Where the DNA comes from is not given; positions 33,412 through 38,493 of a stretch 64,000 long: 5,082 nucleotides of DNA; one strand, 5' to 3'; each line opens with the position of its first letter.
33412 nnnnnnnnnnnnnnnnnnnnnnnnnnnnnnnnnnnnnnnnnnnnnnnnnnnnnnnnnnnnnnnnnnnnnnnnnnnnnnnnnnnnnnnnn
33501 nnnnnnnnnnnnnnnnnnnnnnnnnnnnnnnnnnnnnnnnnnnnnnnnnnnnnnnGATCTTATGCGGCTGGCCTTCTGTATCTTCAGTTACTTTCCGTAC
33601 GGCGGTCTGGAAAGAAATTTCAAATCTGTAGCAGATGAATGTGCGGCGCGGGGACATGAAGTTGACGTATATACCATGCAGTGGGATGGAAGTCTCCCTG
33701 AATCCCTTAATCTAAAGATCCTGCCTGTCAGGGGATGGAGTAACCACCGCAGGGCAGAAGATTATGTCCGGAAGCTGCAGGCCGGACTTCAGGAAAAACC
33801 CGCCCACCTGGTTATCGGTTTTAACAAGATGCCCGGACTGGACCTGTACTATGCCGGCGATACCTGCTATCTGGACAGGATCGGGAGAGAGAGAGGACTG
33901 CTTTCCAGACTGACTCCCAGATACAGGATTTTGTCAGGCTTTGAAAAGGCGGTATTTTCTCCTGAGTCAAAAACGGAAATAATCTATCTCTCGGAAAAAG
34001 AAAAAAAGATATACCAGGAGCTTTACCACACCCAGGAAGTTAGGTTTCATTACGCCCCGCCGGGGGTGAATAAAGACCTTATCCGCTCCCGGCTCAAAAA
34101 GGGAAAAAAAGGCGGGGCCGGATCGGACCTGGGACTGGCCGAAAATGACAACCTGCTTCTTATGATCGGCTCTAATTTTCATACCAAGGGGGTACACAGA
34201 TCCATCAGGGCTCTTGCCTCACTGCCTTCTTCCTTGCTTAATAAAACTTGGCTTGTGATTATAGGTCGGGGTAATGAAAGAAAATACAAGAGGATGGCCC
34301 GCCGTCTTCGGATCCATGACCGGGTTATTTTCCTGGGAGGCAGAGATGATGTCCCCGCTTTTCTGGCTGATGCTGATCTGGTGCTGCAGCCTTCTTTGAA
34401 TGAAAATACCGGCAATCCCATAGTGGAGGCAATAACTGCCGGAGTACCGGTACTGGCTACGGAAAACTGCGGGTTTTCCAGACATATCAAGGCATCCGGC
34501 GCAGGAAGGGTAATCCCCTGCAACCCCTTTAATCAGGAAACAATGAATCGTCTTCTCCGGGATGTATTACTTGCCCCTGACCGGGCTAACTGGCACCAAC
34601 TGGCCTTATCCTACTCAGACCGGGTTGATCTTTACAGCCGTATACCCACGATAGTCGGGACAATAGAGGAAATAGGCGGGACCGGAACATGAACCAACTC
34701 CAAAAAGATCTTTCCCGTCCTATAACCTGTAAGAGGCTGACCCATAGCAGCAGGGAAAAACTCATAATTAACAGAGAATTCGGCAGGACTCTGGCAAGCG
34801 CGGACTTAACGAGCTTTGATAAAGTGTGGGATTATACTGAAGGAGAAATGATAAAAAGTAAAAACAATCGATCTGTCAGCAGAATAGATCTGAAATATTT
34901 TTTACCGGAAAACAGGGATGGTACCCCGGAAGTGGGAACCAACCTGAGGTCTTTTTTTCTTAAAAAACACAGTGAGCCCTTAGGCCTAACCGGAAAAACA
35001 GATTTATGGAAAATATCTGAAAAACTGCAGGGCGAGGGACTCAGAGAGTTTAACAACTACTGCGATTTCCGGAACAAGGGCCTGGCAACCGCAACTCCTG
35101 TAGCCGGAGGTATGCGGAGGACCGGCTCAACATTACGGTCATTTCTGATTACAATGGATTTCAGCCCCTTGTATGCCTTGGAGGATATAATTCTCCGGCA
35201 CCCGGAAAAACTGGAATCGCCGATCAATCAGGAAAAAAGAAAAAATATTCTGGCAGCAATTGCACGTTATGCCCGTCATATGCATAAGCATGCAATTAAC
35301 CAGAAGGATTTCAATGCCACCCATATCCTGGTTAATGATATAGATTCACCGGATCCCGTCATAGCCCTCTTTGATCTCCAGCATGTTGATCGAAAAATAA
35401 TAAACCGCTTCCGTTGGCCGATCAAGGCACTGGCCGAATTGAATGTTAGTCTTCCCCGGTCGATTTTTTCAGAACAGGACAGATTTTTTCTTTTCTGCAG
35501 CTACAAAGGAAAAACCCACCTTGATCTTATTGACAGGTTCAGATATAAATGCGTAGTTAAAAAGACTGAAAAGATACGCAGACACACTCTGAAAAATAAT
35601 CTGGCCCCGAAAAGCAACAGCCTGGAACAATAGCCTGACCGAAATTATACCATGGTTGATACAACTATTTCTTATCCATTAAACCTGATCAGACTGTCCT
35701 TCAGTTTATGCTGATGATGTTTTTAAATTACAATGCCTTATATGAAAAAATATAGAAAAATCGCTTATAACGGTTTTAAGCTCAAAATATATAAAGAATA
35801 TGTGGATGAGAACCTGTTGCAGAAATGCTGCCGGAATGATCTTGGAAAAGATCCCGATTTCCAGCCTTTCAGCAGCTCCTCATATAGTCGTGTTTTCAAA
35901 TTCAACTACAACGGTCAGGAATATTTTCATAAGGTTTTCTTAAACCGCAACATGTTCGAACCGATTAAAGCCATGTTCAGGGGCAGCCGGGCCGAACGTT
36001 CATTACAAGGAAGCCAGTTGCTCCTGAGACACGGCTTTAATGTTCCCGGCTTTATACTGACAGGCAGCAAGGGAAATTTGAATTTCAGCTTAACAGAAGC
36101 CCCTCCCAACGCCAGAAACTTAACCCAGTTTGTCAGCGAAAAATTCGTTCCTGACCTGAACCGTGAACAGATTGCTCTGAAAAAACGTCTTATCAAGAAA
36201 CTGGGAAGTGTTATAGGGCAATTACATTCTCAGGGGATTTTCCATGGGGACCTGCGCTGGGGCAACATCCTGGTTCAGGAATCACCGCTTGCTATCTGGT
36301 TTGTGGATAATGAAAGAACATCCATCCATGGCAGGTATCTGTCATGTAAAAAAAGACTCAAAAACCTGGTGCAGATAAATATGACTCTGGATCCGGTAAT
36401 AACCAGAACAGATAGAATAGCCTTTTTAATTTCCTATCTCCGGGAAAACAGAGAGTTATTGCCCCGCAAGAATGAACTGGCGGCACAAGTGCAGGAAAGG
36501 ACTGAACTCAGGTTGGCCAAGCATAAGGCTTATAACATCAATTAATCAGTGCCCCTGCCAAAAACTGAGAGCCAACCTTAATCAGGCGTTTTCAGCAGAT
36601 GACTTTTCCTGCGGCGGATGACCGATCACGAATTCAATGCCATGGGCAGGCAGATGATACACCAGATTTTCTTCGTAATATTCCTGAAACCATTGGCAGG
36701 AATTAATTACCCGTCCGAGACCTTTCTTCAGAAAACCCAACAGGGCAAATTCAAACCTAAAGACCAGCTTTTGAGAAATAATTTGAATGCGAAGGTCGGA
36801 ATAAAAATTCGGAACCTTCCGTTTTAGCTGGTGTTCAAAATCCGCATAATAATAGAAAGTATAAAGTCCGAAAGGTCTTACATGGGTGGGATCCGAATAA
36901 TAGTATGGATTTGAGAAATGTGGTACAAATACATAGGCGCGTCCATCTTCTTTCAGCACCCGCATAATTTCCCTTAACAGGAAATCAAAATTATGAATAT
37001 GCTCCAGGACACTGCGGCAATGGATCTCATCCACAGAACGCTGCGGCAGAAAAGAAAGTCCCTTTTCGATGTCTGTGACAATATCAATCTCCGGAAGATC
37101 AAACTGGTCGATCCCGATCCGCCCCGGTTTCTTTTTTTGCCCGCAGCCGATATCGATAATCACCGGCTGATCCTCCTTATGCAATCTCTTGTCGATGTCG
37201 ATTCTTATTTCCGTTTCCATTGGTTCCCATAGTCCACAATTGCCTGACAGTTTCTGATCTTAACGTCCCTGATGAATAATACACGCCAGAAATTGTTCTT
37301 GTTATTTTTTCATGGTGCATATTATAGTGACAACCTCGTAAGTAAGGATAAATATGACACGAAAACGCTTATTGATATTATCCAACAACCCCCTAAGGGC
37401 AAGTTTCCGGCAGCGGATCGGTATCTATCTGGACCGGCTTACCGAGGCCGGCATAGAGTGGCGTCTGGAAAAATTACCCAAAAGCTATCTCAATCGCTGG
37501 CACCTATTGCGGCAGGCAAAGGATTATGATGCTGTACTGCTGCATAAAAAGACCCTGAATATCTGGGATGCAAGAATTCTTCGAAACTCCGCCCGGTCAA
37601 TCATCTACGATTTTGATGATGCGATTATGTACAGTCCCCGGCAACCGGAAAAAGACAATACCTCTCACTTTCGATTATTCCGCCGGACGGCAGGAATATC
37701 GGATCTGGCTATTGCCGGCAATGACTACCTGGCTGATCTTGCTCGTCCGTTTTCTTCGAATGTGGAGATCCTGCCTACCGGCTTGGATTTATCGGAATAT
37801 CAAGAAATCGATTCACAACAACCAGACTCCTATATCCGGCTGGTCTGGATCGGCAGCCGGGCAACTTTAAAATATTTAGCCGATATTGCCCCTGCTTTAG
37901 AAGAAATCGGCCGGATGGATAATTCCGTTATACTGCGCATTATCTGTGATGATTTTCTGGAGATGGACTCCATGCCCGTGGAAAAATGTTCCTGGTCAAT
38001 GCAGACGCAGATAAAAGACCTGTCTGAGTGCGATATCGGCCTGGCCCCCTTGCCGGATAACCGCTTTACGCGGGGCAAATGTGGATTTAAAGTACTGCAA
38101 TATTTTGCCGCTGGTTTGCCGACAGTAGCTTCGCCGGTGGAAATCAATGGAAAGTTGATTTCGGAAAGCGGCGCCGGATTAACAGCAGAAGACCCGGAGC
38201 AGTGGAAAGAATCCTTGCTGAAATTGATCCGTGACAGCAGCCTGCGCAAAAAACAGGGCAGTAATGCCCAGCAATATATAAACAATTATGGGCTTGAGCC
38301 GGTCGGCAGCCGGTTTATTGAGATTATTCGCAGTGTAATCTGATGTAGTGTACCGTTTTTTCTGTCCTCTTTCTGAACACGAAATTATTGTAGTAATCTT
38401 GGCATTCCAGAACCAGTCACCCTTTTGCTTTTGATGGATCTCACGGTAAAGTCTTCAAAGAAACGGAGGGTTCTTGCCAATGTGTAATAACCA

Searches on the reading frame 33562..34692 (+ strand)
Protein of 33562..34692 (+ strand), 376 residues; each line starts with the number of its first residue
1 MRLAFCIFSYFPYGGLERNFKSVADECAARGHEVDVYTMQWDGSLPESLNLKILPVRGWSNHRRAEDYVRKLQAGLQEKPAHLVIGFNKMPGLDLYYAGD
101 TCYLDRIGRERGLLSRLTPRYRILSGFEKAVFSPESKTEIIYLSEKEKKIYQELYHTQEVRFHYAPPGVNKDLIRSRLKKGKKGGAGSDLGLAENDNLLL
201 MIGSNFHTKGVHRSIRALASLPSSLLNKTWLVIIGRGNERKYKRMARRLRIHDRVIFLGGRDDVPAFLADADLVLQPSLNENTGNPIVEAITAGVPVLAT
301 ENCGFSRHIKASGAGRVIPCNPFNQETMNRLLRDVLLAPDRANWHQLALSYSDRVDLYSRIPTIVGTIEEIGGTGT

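Call 71: search_protein_families(library=pfam, proteins=[window:33562-34692:+], max_evalue=0.00001)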
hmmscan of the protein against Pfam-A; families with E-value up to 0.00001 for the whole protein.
window:33562-34692:+ (376 aa): 4 families
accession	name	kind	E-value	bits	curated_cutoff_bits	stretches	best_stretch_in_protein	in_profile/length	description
PF00534.26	Glycos_transf_1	-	2.1e-30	105.9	26.4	1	190-340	9-160/172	Glycosyl transferases group 1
PF13692.12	Glyco_trans_1_4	-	4.5e-20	72.8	27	1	198-320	3-126/142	Glycosyl transferases group 1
PF20706.3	GT4-conflict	-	8.6e-09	35.3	26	1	199-312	200-323/385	Family 4 Glycosyltransferase in conflict systems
PF13439.12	Glyco_transf_4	-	2e-08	34.9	28.5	1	13-172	1-169/170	Glycosyltransferase Family 4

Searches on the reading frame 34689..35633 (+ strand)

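Call 71: search_protein_families(library=pfam, proteins=[window:34689-35633:+], max_evalue=0.00001)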
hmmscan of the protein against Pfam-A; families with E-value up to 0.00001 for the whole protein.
window:34689-35633:+ (314 aa): 1 family
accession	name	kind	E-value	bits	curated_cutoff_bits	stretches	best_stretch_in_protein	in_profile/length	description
PF06293.20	Kdo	-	5.1e-19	69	21.3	1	118-265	59-200/207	Lipopolysaccharide kinase (Kdo/WaaP) family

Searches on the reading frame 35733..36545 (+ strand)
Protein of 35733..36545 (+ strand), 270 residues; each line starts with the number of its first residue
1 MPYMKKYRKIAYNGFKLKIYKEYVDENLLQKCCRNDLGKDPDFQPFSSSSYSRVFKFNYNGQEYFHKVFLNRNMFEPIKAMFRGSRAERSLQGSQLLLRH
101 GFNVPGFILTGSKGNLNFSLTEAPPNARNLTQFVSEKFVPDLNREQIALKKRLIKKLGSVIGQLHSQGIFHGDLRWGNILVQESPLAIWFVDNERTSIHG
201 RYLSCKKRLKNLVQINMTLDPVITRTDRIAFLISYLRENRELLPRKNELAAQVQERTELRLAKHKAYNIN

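Call 74: search_protein_families(library=pfam, proteins=[window:35733-36545:+], max_evalue=0.00001)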
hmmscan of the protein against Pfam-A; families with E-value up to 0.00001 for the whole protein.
window:35733-36545:+ (270 aa): 1 family
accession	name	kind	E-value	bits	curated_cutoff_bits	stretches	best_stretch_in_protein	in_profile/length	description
PF06293.20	Kdo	-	3.8e-10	40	21.3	1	54-235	24-207/207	Lipopolysaccharide kinase (Kdo/WaaP) family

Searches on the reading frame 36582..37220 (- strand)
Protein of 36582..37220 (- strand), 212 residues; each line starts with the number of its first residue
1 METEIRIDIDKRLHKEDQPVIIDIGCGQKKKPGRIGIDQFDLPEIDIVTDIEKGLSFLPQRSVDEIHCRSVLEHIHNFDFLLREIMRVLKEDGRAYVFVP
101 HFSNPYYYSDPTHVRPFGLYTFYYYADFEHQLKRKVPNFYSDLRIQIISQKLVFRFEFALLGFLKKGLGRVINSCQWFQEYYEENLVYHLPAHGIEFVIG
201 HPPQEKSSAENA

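Call 74: search_protein_families(library=pfam, proteins=[window:36582-37220:-], max_evalue=0.00001)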
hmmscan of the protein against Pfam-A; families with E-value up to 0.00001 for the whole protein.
window:36582-37220:- (212 aa): 2 families
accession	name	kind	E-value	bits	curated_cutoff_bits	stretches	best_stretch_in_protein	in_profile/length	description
PF08241.18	Methyltransf_11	-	3.8e-07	31.1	21.2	1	48-96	48-94/95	Methyltransferase domain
PF13489.12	Methyltransf_23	-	2.5e-06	27.8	27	1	16-100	21-119/164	Methyltransferase domain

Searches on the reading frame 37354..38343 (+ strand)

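Call 74: search_protein_families(library=pfam, proteins=[window:37354-38343:+], max_evalue=0.00001)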
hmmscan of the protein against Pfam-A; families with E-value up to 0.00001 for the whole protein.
window:37354-38343:+ (329 aa): 2 families
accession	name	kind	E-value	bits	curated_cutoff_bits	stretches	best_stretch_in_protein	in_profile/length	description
PF13692.12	Glyco_trans_1_4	-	4.6e-07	30.6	27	1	223-294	74-142/142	Glycosyl transferases group 1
PF00534.26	Glycos_transf_1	-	8.9e-06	25.8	26.4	0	243-307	105-171/172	Glycosyl transferases group 1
